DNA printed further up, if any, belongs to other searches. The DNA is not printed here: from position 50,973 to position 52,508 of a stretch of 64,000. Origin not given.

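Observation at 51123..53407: c-di-AMP turnover pair: CdaA fused to a YbbR/CdaR-like tail, immediately followed by a DHH/DHHA1 phosphodiesterase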

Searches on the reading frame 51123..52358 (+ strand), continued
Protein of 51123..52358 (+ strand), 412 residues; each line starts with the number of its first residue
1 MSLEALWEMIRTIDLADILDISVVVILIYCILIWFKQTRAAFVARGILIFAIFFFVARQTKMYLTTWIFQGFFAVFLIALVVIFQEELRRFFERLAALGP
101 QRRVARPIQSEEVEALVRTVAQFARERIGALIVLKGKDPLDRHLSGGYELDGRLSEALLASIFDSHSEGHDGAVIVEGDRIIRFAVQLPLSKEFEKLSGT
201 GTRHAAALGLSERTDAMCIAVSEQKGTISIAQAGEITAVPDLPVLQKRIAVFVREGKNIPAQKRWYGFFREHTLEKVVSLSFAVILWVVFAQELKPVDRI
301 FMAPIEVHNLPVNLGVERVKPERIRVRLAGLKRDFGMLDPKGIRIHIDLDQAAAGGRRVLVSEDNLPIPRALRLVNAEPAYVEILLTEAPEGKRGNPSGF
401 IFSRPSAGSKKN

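Call 57: search_solved_structures(query=window:51123-52358:+, max_evalue=0.00001, show_alignments=2)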
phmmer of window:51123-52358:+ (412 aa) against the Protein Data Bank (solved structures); distinct sequences matched with E-value up to 0.00001: 18.
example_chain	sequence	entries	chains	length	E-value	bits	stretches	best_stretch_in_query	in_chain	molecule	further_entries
9g69_C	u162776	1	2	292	3.2e-31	112.1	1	17-238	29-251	Diadenylate cyclase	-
7l8n_A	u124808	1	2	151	3.8e-22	82.2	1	113-237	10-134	Diadenylate cyclase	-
6huw_A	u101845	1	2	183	3.8e-22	82.2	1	108-267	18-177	Diadenylate cyclase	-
7ojs_H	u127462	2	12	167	6.9e-22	81.3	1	109-267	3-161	Cyclic di-AMP synthase CdaA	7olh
6hvl_A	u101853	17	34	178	7.1e-22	81.3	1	109-238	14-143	Diadenylate cyclase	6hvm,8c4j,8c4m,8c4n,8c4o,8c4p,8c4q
6hvn_A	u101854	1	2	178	7.2e-22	81.3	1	109-238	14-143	Diadenylate cyclase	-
4rv7_A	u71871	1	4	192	1e-21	80.8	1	109-238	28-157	Diadenylate cyclase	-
8ofg_A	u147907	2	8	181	3.9e-21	78.9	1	106-236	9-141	Diadenylate cyclase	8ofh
6gyw_A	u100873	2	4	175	4.6e-21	78.6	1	112-236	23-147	Diadenylate cyclase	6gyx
9g0g_A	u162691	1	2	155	6.8e-21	78.1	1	108-236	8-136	Cyclic di-AMP synthase CdaA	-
8ogk_A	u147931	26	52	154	6.9e-21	78.1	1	108-236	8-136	Cyclic di-AMP synthase CdaA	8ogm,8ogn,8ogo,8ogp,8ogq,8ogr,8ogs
6gyy_A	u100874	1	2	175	1.7e-20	76.8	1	112-236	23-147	Diadenylate cyclase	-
8ofo_AAA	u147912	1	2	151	1.7e-18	70.1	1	117-238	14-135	Diadenylate cyclase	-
2fb5_A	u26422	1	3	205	3e-18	69.4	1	115-235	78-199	hypothetical Membrane Spanning Protein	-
8ofj_B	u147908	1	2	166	4.6e-18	68.8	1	113-239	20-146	Diadenylate cyclase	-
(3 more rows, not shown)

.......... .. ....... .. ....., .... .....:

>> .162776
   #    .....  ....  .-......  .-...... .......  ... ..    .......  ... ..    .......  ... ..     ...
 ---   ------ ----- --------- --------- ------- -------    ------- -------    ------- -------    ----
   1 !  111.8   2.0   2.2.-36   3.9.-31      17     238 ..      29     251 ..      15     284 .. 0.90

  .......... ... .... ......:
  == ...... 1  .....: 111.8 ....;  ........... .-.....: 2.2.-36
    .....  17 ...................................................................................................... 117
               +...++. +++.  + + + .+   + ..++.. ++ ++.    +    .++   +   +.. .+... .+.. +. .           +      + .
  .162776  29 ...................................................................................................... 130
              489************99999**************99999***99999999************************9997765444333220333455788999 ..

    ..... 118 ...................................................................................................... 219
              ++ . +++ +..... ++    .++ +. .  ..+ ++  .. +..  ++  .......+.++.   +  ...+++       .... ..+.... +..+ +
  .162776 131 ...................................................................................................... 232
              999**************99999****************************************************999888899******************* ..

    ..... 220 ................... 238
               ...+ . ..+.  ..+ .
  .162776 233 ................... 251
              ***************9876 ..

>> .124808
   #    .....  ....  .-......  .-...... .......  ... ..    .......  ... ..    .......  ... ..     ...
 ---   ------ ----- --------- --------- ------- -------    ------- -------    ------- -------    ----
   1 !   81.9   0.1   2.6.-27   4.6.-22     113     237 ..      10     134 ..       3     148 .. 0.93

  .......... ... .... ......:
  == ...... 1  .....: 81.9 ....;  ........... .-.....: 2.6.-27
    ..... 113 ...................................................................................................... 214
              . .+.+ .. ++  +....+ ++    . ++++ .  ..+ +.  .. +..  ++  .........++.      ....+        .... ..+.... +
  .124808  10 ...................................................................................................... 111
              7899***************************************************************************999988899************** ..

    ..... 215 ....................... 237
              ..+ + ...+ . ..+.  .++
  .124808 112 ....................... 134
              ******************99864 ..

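Call 84: find_encoding_contigs(protein=P0118, flank=6000, max_places=1)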
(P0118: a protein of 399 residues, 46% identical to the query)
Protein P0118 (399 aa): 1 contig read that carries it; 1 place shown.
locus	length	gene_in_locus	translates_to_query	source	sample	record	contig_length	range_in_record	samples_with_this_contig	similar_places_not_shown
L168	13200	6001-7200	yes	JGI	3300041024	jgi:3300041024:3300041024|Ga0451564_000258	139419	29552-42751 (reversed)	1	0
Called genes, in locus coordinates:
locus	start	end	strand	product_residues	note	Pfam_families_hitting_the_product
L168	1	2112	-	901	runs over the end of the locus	PF00330:Aconitase, PF00694:Aconitase_C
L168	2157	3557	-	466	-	PF00890:FAD_binding_2 (faint), PF01266:DAO (faint), PF01494:FAD_binding_3 (faint), PF07992:Pyr_redox_2, PF12831:FAD_oxidored (weak), PF13450:NAD_binding_8 (weak), PF00070:Pyr_redox, PF02852:Pyr_redox_dim, +2 more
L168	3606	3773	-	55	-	-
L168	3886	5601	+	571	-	PF01326:PPDK_N, PF00391:PEP-utilizers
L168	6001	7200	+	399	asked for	PF19293:CdaA_N, PF02457:DAC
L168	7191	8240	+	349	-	PF01368:DHH, PF02272:DHHA1 (weak)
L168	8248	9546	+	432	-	PF01595:CNNM, PF00571:CBS, PF02080:TrkA_C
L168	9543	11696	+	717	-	PF11897:DUF3417, PF00343:Phosphorylase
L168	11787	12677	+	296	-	-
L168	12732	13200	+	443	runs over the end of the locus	PF03448:MgtE_N, PF00571:CBS (weak), PF01769:MgtE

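Call 85: find_encoding_contigs(protein=P0040, flank=6000, max_places=1)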
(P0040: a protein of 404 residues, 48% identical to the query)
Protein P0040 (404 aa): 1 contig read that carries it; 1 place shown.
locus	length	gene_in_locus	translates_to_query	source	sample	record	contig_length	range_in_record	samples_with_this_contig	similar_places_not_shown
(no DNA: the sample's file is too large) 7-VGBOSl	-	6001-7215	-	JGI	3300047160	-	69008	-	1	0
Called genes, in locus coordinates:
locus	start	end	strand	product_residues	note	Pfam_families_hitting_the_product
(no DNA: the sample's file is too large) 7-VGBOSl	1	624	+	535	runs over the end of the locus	PF01642:MM_CoA_mutase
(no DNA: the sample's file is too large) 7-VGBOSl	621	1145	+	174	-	PF02834:LigT_PEase, PF13563:2_5_RNA_ligase2, PF02834:LigT_PEase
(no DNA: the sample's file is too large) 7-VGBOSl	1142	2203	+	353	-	PF02618:YceG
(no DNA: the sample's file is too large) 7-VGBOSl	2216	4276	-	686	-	-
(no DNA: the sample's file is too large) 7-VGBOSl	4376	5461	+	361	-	PF00072:Response_reg, PF00512:HisKA, PF02518:HATPase_c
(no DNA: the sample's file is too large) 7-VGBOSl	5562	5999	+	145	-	PF00027:cNMP_binding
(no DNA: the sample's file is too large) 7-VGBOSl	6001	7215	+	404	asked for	PF19293:CdaA_N, PF02457:DAC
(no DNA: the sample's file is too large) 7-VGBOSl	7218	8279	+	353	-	PF01368:DHH, PF02272:DHHA1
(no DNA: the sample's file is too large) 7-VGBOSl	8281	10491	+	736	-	PF22019:GlgB_N, PF02922:CBM_48, PF00128:Alpha-amylase, PF02806:Alpha-amylase_C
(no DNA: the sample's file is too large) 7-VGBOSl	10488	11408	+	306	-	PF02129:Peptidase_S15 (faint), PF12146:Hydrolase_4, PF00561:Abhydrolase_1 (weak), PF12697:Abhydrolase_6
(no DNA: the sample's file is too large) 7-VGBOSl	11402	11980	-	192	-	-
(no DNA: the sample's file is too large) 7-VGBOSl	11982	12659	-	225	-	PF14518:Haem_oxygenas_2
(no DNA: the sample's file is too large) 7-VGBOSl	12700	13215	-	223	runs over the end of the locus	PF01370:Epimerase, PF13460:NAD_binding_10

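Call 86: find_encoding_contigs(protein=P0100, flank=6000, max_places=1)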
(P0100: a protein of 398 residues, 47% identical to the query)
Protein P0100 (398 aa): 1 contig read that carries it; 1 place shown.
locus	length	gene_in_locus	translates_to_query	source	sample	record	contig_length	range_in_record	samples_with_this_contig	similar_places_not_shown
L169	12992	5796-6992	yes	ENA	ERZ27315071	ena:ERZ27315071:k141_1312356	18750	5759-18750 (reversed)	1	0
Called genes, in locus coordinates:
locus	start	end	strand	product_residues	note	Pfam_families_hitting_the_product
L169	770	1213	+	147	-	-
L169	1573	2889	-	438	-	PF00919:UPF0004, PF04055:Radical_SAM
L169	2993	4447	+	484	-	PF06245:DUF1015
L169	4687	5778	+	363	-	PF01368:DHH (weak)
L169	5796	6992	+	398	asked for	PF19293:CdaA_N, PF02457:DAC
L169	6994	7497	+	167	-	PF13302:Acetyltransf_3, PF13420:Acetyltransf_4, PF00583:Acetyltransf_1, PF13673:Acetyltransf_10, PF13508:Acetyltransf_7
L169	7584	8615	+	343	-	PF01208:URO-D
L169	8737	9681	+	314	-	PF00762:Ferrochelatase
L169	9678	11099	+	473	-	PF01593:Amino_oxidase, PF13450:NAD_binding_8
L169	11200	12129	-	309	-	PF01073:3Beta_HSD, PF01370:Epimerase, PF02719:Polysacc_synt_2, PF04321:RmlD_sub_bind, PF16363:GDP_Man_Dehyd, PF07993:NAD_binding_4 (weak)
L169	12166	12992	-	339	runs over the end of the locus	PF01073:3Beta_HSD, PF01370:Epimerase, PF02719:Polysacc_synt_2, PF04321:RmlD_sub_bind, PF07993:NAD_binding_4 (faint), PF16363:GDP_Man_Dehyd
